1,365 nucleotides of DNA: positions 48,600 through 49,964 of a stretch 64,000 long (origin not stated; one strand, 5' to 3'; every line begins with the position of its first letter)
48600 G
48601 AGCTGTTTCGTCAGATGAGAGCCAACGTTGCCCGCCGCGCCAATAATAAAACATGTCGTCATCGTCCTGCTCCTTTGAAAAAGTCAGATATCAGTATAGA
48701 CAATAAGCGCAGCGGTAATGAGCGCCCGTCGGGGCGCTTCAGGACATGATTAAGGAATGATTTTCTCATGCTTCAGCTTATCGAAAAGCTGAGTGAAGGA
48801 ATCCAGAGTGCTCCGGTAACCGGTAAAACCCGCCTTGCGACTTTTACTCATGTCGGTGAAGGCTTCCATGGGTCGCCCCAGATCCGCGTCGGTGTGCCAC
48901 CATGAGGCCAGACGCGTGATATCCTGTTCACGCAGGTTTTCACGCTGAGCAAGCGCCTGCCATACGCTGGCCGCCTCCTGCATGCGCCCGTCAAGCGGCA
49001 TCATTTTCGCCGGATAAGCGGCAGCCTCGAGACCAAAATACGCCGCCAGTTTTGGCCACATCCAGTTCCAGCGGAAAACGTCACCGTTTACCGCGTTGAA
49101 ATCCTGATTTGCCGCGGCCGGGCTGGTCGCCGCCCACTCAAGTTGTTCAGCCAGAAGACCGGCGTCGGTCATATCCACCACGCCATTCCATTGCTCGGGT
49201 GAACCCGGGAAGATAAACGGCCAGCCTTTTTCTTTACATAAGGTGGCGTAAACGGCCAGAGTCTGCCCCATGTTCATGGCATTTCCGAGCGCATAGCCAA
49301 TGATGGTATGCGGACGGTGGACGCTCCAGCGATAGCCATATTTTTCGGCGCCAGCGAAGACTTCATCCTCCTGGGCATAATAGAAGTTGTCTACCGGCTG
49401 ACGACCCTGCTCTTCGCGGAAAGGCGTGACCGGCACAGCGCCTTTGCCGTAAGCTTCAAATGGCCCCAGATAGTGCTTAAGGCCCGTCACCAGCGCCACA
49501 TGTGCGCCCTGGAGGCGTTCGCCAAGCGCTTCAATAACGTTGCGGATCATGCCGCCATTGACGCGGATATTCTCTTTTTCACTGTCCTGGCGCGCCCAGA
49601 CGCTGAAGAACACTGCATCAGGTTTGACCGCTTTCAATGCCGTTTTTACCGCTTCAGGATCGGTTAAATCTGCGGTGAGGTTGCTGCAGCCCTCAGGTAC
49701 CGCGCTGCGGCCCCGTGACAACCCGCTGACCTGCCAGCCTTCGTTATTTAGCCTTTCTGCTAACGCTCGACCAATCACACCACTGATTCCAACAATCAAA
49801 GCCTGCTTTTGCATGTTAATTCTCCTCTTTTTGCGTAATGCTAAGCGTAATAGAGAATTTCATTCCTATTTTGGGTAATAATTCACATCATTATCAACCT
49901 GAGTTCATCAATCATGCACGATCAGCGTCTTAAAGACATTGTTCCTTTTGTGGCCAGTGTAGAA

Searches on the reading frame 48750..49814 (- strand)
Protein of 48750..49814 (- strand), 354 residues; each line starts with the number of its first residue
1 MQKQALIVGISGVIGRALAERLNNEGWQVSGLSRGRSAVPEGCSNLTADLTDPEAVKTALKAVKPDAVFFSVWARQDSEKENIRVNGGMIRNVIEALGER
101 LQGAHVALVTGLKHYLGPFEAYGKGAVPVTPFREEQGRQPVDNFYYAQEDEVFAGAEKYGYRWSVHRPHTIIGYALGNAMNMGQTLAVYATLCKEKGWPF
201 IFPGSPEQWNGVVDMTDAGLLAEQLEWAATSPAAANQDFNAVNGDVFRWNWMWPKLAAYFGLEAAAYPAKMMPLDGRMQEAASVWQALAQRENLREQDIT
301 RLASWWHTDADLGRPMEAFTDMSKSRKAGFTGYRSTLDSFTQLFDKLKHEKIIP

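Call 3: search_protein_families(library=pfam, proteins=[window:48750-49814:-])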
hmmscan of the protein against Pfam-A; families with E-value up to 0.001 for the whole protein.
window:48750-49814:- (354 aa): 5 families
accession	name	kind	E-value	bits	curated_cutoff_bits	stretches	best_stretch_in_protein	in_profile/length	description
PF22917.2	PRISE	-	3.1e-18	66.4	27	1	66-354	85-394/394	PRISE-like Rossmann-fold domain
PF01370.27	Epimerase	-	7.6e-16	58.7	20.9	1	5-215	1-214/240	NAD dependent epimerase/dehydratase family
PF13460.12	NAD_binding_10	-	4.7e-07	30.3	27.2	1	9-111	1-98/184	NAD(P)H-binding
PF04321.23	RmlD_sub_bind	-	3.6e-06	26.7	27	1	5-69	3-56/287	RmlD substrate binding domain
PF16363.11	GDP_Man_Dehyd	-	8.5e-05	22.6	27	1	6-69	1-80/332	GDP-mannose 4,6 dehydratase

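Call 4: search_protein_families(library=ncbifam, proteins=[window:48750-49814:-])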
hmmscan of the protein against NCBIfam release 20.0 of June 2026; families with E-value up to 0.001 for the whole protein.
window:48750-49814:- (354 aa): 13 families
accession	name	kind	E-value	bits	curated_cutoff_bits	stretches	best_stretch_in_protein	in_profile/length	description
NF058621.1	DiazavRedAvaA7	equivalog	1.5e-09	37.9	400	1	5-84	3-84/304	3-diazoavenalumate denitrifying reductase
NF004520.0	PRK05865.1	equivalog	2.9e-09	35.4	1509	1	7-103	5-96/854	sugar epimerase family protein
NF040605.2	mycolic_FabG1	exception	2.4e-06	27.6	420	1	5-64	4-62/233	3-oxoacyl-ACP reductase FabG1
NF004823.0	PRK06179.1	subfamily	2.6e-06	27.1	310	1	2-63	5-68/271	oxidoreductase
NF005753.0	PRK07577.1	equivalog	3.2e-06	26.9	310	1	2-65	3-65/237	SDR family oxidoreductase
NF042422.1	oxyalk_red_OleD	equivalog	3.6e-05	23.3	580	1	5-72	3-70/329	2-alkyl-3-oxoalkanoate reductase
TIGR01214.1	rmlD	equivalog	3.7e-05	23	224.05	1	6-69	3-55/285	dTDP-4-dehydrorhamnose reductase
NF005467.0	PRK07060.1-5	equivalog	4.9e-05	23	360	1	3-65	10-77/245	SDR family oxidoreductase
NF042423.1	oxyalk_red_Shew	equivalog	5.8e-05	22.3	580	1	3-76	9-87/331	2-alkyl-3-oxoalkanoate reductase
NF009092.0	PRK12428.1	subfamily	6.5e-05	22.7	242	1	2-101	5-106/261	coniferyl-alcohol dehydrogenase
NF049977.1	KDhSphingRedKdsR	equivalog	0.00019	20.9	400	1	3-63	4-65/267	3-ketodihydrosphingosine reductase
TIGR03466.1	HpnA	hypoth_equivalog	0.00059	18.8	367.65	1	4-86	2-91/327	hopanoid-associated sugar epimerase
NF006035.0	PRK08177.1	equivalog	0.0007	19.2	251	0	2-62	4-69/228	SDR family oxidoreductase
